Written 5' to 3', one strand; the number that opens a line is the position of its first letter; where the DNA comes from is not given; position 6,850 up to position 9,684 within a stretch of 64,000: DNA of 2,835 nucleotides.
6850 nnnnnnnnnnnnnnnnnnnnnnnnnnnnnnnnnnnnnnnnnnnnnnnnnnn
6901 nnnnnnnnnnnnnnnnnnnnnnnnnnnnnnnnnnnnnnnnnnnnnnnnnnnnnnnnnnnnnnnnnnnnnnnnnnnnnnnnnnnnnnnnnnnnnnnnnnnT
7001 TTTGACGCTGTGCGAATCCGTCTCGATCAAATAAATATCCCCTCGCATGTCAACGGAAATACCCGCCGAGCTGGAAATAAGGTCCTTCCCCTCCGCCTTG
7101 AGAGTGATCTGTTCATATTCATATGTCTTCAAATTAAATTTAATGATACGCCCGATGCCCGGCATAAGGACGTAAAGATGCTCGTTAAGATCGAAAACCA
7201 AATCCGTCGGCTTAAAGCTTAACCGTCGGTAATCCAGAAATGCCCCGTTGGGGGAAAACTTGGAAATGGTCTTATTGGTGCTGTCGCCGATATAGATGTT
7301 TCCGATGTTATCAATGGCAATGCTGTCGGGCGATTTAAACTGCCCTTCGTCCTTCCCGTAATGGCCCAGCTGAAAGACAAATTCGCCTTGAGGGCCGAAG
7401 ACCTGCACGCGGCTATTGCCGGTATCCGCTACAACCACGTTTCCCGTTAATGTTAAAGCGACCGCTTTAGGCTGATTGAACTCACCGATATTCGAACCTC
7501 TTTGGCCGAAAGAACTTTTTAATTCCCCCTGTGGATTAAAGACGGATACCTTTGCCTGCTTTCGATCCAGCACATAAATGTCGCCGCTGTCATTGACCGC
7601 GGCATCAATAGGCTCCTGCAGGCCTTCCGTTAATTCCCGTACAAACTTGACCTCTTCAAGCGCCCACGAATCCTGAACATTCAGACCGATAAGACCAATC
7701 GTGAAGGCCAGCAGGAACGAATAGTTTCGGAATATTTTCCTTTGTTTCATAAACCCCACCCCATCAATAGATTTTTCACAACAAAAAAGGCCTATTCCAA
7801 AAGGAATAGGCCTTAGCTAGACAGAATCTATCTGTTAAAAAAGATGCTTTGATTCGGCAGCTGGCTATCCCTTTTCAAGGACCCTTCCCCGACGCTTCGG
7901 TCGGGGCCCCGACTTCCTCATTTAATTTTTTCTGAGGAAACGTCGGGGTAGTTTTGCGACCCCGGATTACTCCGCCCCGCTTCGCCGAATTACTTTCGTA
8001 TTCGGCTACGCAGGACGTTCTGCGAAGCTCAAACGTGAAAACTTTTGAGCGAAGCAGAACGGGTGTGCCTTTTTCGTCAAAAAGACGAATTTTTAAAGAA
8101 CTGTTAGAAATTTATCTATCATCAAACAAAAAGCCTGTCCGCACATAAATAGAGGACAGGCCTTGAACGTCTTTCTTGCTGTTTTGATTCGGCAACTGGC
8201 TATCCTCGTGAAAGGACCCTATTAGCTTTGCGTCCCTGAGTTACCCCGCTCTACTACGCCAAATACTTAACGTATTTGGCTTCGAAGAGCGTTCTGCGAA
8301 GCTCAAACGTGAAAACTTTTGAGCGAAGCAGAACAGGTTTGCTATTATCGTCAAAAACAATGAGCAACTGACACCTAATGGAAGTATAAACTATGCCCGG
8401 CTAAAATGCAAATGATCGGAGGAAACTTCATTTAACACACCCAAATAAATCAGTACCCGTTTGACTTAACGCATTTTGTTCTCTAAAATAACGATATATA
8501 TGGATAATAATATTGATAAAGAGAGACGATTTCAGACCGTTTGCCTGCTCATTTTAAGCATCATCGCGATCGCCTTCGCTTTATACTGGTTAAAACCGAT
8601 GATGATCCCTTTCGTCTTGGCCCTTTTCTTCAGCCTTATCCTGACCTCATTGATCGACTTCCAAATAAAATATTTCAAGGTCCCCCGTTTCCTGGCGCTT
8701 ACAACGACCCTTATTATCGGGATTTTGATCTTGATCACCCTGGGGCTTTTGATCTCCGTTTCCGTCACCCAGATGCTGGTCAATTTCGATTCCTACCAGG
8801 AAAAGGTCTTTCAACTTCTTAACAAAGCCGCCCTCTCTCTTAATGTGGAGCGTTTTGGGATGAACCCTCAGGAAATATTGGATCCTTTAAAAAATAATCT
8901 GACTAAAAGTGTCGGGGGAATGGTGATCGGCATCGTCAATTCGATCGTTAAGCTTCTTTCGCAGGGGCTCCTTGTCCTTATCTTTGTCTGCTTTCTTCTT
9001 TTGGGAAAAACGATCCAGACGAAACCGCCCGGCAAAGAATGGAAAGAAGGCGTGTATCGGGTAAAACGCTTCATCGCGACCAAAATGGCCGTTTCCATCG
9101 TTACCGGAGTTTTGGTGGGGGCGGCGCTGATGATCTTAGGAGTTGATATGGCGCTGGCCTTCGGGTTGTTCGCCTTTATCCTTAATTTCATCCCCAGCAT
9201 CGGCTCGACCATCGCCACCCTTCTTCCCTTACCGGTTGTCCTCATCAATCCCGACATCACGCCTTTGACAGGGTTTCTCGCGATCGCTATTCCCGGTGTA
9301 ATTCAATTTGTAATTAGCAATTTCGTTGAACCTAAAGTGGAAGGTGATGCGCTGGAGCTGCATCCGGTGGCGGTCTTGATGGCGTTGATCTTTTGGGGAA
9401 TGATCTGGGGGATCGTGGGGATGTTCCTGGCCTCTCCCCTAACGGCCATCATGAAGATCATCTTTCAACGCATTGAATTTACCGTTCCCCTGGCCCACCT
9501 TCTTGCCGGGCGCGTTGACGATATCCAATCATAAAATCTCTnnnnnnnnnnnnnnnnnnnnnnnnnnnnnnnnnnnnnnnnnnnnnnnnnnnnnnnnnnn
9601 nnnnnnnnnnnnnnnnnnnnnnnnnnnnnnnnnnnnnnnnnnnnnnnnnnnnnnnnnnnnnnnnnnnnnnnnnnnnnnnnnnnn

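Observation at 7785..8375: Two tandem copies of a structured RNA-like element with covarying hairpins, each ending in an intrinsic terminator, just upstream of the NHL / Cys-rich operon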

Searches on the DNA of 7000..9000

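Call 3: search_rna_families(source=window, start=7000, end=9000, threshold=evalue, max_evalue=1, show_alignments=6)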
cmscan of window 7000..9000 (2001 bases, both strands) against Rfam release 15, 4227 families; matches with E-value up to 1: 6.
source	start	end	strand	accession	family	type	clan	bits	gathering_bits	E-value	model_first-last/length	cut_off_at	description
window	8188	8270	-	RF01051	c-di-GMP-I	Cis-reg; riboswitch;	CL00126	30.4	35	0.0016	1-87/87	no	c-di-GMP-I riboswitch aptamer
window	7780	7884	-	RF00515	PyrR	Cis-reg;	-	30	54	0.13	1-115/115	no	PyrR binding site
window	7773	7832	-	RF02362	Yfr10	Gene; sRNA;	-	24.8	43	0.73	1-78/78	no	Cyanobacterial functional RNA 10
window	8783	8815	+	RF01367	CRISPR-DR54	Gene; CRISPR;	-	23.9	39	0.068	1-37/37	no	CRISPR RNA direct repeat element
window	7782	7823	-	RF02278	Betaproteobacteria_toxic_sRNA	Gene; sRNA;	-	20.4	50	0.39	1-64/64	no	Betaproteobacteria toxic small RNA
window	8909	8983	-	RF02480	GlsR14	Gene; snRNA; snoRNA; CD-box;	-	16.7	90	0.67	1-68/68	no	Small nucleolar RNA GlsR14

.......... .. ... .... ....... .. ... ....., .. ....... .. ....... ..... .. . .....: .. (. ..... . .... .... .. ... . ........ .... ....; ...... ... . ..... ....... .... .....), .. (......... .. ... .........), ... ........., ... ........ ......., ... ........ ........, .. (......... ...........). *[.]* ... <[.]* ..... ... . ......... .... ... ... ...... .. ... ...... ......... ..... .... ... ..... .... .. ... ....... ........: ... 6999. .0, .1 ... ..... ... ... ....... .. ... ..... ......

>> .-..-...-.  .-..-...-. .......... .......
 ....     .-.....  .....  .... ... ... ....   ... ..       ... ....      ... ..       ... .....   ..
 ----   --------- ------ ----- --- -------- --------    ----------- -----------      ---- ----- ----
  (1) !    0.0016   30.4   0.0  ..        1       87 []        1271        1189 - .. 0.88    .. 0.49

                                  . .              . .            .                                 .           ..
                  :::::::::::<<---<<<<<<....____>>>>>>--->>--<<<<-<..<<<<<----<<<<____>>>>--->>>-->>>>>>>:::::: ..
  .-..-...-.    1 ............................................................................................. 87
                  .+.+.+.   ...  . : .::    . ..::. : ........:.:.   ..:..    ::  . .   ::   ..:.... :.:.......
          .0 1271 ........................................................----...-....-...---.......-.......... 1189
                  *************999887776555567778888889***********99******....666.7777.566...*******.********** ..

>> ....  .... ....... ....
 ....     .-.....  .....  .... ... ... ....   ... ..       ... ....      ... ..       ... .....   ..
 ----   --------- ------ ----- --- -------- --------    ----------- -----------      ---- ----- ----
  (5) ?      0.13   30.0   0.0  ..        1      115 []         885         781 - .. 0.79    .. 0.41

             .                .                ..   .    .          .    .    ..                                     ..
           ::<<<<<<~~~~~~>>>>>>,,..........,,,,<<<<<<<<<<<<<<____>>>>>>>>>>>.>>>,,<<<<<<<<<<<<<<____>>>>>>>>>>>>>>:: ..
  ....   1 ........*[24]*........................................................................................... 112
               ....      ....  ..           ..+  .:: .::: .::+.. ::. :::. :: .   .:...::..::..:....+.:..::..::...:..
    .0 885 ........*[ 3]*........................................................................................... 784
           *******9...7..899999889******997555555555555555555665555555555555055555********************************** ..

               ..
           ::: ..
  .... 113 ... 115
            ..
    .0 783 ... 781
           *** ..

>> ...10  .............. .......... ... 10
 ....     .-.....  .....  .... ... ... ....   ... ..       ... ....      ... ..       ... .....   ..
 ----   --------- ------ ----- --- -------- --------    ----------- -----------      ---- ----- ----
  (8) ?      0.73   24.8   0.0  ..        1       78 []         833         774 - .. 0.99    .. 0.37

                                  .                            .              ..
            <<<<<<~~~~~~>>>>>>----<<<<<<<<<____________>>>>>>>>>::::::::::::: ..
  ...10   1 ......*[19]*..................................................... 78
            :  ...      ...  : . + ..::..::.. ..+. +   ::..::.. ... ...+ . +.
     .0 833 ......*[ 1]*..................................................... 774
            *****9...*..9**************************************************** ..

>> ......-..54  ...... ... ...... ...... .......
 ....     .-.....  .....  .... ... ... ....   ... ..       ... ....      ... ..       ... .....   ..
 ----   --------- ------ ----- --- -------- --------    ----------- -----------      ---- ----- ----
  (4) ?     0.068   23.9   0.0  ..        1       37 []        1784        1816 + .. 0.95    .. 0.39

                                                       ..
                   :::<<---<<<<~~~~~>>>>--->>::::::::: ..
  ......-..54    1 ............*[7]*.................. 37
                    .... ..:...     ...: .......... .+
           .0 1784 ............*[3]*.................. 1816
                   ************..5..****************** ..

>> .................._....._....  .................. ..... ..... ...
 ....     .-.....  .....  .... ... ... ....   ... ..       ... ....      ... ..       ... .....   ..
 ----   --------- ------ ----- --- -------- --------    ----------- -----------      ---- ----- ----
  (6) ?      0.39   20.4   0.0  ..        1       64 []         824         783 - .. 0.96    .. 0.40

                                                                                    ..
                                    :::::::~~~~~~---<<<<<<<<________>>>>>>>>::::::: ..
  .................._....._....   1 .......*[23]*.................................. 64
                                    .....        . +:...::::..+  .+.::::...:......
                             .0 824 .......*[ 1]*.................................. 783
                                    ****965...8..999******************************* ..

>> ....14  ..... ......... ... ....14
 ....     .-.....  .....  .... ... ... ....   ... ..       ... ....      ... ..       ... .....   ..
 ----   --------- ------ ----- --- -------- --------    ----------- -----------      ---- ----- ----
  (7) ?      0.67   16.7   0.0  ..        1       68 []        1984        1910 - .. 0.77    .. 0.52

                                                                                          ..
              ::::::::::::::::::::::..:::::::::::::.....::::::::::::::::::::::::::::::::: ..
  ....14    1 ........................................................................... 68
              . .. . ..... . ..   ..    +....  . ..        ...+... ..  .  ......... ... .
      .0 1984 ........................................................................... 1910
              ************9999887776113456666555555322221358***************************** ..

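Call 39: search_with_rna_model(model_id=R1, source=window, start=7000, end=9000, filters=off, max_evalue=10, show_alignments=4)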
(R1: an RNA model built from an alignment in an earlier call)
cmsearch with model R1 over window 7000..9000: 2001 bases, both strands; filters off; matches with E-value up to 10: 16.
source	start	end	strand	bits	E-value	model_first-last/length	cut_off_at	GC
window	8180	8272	-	47.2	5.4e-15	1-98/98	no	0.48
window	7845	7938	-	27.1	3.1e-08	1-98/98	no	0.53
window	7993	8089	-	9.6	0.025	1-98/98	no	0.47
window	8064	8097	+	6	0.41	1-98/98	no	0.29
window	7922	7997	+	5.5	0.57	1-98/98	no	0.5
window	7769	7834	+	4.5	1.3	1-98/98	no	0.36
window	7718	7754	-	4.2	1.7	1-98/98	no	0.3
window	8273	8363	-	3.9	2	1-98/98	no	0.41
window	8889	8928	+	3.9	2.1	1-98/98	no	0.38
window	8603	8642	-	3.4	2.9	1-98/98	no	0.47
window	8113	8151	+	3.3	3.3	1-98/98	no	0.33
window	7963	7974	-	2.7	5.2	29-40/98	no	0.58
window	7432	7518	+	2.6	5.6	1-98/98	no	0.45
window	7483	7518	-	2.4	6.6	1-98/98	no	0.44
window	7215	7299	+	2.3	7.2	1-98/98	no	0.47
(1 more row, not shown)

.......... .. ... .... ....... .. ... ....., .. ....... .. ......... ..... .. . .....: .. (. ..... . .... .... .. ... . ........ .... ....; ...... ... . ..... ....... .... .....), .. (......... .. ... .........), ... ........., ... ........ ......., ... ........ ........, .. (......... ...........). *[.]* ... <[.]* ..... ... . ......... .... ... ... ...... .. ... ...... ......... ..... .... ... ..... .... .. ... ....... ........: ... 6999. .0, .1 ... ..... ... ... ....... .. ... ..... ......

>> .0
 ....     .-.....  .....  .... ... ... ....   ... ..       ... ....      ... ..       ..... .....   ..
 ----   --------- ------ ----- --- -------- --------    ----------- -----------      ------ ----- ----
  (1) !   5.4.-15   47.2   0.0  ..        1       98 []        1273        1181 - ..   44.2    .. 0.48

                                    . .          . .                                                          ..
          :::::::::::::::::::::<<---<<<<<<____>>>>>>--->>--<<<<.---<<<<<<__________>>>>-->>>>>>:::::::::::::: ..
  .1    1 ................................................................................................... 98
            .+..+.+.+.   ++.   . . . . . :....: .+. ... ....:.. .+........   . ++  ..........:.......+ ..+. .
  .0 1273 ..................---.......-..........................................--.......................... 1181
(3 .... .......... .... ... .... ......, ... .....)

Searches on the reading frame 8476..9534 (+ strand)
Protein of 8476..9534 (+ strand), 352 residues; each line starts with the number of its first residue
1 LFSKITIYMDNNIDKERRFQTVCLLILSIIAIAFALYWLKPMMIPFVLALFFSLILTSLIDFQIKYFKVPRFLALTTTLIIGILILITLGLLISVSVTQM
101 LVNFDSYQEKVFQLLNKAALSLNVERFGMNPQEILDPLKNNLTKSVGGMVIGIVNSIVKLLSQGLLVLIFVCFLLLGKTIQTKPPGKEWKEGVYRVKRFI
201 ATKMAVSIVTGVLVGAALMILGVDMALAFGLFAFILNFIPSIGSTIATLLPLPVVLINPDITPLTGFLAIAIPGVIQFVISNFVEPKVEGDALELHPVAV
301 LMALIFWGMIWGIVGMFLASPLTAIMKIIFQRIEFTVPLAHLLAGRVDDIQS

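Call 5: search_protein_families(library=pfam, proteins=[window:8476-9534:+])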
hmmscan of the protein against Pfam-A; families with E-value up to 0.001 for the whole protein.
window:8476-9534:+ (352 aa): 1 family
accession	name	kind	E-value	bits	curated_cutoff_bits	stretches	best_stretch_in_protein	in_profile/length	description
PF01594.21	AI-2E_transport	-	1.9e-45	155.9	34.3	1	24-333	2-326/327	AI-2E family transporter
